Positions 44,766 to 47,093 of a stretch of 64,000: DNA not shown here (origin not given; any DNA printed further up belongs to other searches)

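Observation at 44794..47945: Orphan short glycyl-radical enzyme plus activase cassette of unknown chemistry, bracketed by two direct copies of an intergenic repeat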

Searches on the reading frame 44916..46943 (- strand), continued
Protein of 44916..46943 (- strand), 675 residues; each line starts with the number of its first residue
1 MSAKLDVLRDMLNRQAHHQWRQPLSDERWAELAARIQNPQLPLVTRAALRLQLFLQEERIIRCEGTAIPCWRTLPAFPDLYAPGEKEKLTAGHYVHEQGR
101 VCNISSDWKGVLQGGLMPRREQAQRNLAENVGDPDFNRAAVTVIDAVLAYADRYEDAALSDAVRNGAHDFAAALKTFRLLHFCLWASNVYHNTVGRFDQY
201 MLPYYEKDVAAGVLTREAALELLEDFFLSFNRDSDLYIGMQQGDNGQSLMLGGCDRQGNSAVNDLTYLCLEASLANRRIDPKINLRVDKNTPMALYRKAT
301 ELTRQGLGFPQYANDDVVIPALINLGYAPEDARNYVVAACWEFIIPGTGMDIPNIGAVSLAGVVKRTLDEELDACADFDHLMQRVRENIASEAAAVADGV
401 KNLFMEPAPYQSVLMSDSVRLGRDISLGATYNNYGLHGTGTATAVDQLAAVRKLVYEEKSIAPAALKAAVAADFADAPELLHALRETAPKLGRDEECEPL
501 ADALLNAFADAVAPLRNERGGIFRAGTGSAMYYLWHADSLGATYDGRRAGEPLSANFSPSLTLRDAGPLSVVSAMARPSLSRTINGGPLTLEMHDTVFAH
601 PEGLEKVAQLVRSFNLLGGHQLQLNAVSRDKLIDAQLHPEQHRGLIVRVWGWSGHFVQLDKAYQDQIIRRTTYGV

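Call 81: search_solved_structures(query=window:44916-46943:-, max_evalue=1e-60, show_alignments=4)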
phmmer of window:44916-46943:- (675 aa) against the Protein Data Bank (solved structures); distinct sequences matched with E-value up to 1e-60: 4.
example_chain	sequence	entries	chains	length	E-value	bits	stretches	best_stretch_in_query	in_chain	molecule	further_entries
5i2a_A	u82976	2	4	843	6.4e-71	242.7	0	167-475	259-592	Diol-dehydratase | Diol dehydratase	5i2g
1r8w_A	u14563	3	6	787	6.6e-70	239.3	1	162-673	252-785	glycerol dehydratase | B12-independent glycerol dehydratase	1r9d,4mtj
8yjo_A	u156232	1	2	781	3.2e-69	237.1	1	169-673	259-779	Probable dehydratase PflD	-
8id0_A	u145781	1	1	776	3.1e-62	214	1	183-672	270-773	formate C-acetyltransferase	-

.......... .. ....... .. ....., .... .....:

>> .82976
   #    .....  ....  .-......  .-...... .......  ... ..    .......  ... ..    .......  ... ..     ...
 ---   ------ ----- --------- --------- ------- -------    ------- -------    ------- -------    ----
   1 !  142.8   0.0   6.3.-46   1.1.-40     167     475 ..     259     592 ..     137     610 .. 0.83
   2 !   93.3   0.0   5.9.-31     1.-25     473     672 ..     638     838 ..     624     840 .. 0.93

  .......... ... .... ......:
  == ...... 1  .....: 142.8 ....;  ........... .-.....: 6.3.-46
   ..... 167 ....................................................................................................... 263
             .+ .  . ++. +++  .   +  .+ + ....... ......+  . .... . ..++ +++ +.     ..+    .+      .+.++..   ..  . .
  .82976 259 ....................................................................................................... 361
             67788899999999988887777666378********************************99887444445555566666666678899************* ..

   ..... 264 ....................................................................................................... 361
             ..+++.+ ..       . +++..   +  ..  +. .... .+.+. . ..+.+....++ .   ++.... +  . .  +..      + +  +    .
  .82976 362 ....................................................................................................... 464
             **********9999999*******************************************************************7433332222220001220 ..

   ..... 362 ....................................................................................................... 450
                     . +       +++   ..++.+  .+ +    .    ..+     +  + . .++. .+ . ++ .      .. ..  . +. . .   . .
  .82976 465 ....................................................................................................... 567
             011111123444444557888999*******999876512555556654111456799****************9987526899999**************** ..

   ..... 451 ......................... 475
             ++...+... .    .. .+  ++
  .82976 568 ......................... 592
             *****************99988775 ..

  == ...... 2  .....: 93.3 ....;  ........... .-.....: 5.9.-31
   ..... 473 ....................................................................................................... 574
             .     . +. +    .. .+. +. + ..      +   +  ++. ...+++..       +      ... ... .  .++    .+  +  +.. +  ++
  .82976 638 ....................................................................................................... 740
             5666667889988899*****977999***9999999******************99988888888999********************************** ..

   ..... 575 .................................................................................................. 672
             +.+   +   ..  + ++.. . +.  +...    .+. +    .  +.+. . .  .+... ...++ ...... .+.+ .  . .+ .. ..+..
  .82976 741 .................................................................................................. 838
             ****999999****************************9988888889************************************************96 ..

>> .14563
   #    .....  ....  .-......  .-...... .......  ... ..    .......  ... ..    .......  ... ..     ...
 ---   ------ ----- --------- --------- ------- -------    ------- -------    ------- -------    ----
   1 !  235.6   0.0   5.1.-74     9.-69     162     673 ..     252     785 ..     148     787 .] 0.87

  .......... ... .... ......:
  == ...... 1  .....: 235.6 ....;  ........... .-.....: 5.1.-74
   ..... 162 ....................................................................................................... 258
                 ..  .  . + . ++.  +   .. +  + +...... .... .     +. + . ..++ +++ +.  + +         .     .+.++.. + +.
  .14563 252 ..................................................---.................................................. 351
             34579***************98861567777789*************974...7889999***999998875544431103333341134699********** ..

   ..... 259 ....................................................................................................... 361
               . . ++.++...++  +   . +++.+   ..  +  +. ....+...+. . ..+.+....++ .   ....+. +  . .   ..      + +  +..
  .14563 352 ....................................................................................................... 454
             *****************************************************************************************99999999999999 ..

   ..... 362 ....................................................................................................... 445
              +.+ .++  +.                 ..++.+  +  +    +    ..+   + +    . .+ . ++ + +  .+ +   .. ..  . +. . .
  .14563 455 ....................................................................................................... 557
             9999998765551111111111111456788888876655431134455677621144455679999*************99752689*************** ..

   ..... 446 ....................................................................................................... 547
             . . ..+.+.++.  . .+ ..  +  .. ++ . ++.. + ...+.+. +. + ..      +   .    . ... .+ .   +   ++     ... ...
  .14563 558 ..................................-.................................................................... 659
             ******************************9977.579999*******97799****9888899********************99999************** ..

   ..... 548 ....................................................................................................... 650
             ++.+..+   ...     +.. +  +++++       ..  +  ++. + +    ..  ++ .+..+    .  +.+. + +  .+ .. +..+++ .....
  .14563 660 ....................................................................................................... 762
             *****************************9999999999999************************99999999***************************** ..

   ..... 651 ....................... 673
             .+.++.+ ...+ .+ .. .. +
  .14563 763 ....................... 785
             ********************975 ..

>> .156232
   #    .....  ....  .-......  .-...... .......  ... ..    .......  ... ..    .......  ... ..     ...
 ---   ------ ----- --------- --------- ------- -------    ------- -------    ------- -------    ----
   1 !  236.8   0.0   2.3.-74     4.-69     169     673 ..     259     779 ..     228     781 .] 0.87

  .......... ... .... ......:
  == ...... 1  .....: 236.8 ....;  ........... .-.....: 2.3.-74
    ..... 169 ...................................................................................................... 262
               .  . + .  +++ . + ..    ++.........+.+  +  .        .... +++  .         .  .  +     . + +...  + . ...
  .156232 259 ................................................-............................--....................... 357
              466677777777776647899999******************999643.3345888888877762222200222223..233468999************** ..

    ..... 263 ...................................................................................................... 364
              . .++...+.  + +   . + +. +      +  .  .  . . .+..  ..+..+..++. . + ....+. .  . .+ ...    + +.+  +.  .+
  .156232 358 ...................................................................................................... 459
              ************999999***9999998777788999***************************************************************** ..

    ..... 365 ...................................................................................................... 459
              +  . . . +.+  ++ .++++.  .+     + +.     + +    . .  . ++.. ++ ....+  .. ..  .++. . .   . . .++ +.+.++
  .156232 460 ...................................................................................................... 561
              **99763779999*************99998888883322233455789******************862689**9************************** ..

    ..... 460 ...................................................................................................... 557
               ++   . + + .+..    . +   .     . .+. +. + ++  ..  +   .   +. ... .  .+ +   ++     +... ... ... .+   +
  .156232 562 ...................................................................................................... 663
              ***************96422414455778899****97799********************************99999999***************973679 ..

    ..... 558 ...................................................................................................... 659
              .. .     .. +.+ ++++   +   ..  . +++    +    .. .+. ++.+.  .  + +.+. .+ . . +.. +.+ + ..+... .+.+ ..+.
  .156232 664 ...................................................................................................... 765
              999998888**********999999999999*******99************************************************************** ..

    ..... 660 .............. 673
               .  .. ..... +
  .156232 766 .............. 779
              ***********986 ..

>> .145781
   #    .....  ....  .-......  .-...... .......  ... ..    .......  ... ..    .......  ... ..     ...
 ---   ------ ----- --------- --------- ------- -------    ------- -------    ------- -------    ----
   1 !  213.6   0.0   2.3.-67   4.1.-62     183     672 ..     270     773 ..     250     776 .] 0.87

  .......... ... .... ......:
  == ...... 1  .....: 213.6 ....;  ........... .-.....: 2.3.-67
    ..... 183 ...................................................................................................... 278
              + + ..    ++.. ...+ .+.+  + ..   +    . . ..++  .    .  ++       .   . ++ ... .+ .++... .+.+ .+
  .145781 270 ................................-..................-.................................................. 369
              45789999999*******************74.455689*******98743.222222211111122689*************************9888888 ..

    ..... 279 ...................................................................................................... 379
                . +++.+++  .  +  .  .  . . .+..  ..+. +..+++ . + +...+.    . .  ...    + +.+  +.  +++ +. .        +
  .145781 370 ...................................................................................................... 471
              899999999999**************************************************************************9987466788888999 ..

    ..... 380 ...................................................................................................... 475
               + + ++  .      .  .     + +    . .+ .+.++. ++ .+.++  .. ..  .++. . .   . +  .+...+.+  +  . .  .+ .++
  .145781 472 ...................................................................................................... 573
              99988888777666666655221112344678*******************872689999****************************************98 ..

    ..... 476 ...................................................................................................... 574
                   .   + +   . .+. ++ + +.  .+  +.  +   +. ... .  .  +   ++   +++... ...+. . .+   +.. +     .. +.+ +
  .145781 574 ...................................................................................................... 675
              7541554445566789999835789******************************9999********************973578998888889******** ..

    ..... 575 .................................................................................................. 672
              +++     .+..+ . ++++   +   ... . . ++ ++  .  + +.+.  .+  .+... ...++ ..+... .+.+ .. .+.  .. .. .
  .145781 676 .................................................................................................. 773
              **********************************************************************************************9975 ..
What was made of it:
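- Two family-invariant cationic residues (K282, R524) replace neutral residues of GD, PD and PflD (call 81). PflD has Asn and Thr at the K282 and R524 positions (call 81).
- Tried and rejected: Comparing PflD residues at the family-specific K282 and R524 positions gave no shared anion site (call 81).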

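Call 84: search_solved_structures(query=L081:1940-2947:+, max_evalue=1e-10)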
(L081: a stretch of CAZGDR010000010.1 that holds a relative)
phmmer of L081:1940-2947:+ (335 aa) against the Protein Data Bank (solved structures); distinct sequences matched with E-value up to 1e-10: 67 (the best 60 are shown).
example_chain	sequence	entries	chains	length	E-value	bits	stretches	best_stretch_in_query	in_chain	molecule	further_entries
5dte_A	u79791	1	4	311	1.2e-40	143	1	51-312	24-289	Monosaccharide-transporting ATPase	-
2gx6_A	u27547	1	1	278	1.2e-37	133.2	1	56-313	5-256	D-ribose-binding periplasmic protein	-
2ioy_A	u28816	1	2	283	1.8e-37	132.6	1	59-321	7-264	Periplasmic sugar-binding protein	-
1dbp_A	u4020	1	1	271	7e-37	130.7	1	56-313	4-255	D-RIBOSE-BINDING PROTEIN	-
1urp_A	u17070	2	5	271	1.1e-36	130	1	56-313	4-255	D-RIBOSE-BINDING PROTEIN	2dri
1drk_A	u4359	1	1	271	4.8e-36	127.9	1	56-313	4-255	D-RIBOSE-BINDING PROTEIN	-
1drj_A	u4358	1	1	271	8.9e-36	127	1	56-313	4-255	D-RIBOSE-BINDING PROTEIN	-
1ba2_A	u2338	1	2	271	1e-35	126.8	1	56-313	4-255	D-RIBOSE-BINDING PROTEIN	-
4wut_A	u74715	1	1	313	5.2e-34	121.2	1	51-333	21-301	ABC transporter substrate binding protein (Ribose)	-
2h3h_A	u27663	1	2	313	4.1e-33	118.3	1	71-321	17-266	Sugar ABC transporter, periplasmic sugar-binding protein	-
2qvc_A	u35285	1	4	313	4.9e-33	118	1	71-321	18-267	Sugar ABC transporter, periplasmic sugar-binding protein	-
3c6q_B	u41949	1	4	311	4.9e-33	118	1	71-321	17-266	Sugar ABC transporter, periplasmic sugar-binding protein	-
4yle_A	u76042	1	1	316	6.1e-33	117.7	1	51-299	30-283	Periplasmic binding protein/LacI transcriptional regulator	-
4zjp_A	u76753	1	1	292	1.1e-32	116.8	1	55-313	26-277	Monosaccharide-transporting ATPase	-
7e7m_A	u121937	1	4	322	1.5e-32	116.4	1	55-308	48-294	D-ribose ABC transporter substrate-binding protein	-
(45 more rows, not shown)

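Call 85: search_solved_structures(query=L001:4186-5106:+, max_evalue=1e-10)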
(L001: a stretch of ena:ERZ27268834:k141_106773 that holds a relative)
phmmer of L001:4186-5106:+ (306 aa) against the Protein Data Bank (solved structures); distinct sequences matched with E-value up to 1e-10: 61 (the best 60 are shown).
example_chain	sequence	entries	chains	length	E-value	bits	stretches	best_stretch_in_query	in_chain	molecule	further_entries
2ioy_A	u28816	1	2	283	7.9e-40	140.3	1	28-304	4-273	Periplasmic sugar-binding protein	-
2gx6_A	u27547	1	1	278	2.7e-38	135.3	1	36-285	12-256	D-ribose-binding periplasmic protein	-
1dbp_A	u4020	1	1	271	1e-37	133.4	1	36-285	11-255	D-RIBOSE-BINDING PROTEIN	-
1urp_A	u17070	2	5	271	1.6e-37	132.8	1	36-285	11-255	D-RIBOSE-BINDING PROTEIN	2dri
1drk_A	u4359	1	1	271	6.1e-37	130.9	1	36-285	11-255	D-RIBOSE-BINDING PROTEIN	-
1drj_A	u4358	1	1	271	1.2e-36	129.9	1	36-285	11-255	D-RIBOSE-BINDING PROTEIN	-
1ba2_A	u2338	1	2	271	1.4e-36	129.7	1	36-285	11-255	D-RIBOSE-BINDING PROTEIN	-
7e7m_A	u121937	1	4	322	2e-36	129.2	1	22-282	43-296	D-ribose ABC transporter substrate-binding protein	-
4zjp_A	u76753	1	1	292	5.8e-36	127.7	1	29-285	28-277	Monosaccharide-transporting ATPase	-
4yv7_A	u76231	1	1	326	6.5e-36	127.5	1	26-305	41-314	Periplasmic binding protein/LacI transcriptional regulator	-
5dte_A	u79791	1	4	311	4.2e-35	124.8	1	23-281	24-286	Monosaccharide-transporting ATPase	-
4yle_A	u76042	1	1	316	2.2e-32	115.9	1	15-284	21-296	Periplasmic binding protein/LacI transcriptional regulator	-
4wut_A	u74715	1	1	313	3.9e-31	111.8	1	47-304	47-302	ABC transporter substrate binding protein (Ribose)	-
1gub_A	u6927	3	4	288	1.3e-27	100.2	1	42-279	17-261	D-ALLOSE-BINDING PERIPLASMIC PROTEIN | PROTEIN (PRECURSOR OF PERIPLASMIC SUGAR RECEPTOR)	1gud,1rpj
8wl5_A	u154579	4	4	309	1.1e-26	97.2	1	40-281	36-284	Allose ABC transporter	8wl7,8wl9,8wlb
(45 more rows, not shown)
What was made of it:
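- The binding proteins resemble ribose- and allose-binding proteins (calls 84, 85).
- Tried and rejected: The binding proteins are generic ribose/allose-type (calls 84, 85).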
